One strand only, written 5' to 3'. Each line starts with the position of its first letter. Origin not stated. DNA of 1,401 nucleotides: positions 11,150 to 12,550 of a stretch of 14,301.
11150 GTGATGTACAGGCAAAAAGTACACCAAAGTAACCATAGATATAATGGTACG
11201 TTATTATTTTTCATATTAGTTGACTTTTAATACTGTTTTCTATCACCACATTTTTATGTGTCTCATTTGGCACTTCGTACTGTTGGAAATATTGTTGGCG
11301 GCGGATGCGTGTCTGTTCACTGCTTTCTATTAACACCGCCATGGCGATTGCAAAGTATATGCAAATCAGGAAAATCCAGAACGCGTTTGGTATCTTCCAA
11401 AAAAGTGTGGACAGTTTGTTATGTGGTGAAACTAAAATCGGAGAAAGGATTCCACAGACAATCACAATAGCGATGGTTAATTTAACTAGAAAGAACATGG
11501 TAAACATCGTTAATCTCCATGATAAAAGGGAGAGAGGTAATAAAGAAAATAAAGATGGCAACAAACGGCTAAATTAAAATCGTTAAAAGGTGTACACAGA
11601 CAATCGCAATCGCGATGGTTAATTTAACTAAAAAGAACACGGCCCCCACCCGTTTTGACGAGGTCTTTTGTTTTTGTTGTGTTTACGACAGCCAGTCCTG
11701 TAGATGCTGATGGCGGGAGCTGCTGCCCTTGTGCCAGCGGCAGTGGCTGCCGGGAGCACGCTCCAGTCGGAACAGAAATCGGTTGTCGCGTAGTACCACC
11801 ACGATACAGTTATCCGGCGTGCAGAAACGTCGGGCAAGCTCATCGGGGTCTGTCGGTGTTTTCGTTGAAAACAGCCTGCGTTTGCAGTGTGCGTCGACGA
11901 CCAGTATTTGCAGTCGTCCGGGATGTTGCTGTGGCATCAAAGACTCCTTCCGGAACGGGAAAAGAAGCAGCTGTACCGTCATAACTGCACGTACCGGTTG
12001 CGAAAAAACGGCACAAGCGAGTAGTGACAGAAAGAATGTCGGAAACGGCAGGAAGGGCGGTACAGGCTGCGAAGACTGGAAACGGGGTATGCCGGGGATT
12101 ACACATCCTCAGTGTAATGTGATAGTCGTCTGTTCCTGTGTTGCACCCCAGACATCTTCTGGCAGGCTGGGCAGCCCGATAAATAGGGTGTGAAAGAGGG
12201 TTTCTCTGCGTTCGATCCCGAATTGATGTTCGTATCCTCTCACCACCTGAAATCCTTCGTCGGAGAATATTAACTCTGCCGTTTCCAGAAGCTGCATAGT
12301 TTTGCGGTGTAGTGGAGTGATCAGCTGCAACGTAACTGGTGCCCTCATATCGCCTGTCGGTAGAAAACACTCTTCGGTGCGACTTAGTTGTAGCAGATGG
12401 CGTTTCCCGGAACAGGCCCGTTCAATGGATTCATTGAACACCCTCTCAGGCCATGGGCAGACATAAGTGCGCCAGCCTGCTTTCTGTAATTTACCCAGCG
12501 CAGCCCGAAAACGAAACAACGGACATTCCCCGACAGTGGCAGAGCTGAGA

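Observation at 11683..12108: GC-rich small ORF with a strong RBS and a Cys/His cluster, preceded by a 170-bp untranslated gap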

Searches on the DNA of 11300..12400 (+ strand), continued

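Call 74: search_rna_families(source=window, start=11300, end=12400, threshold=evalue, max_evalue=1)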
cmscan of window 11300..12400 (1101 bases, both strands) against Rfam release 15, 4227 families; matches with E-value up to 1: 0.
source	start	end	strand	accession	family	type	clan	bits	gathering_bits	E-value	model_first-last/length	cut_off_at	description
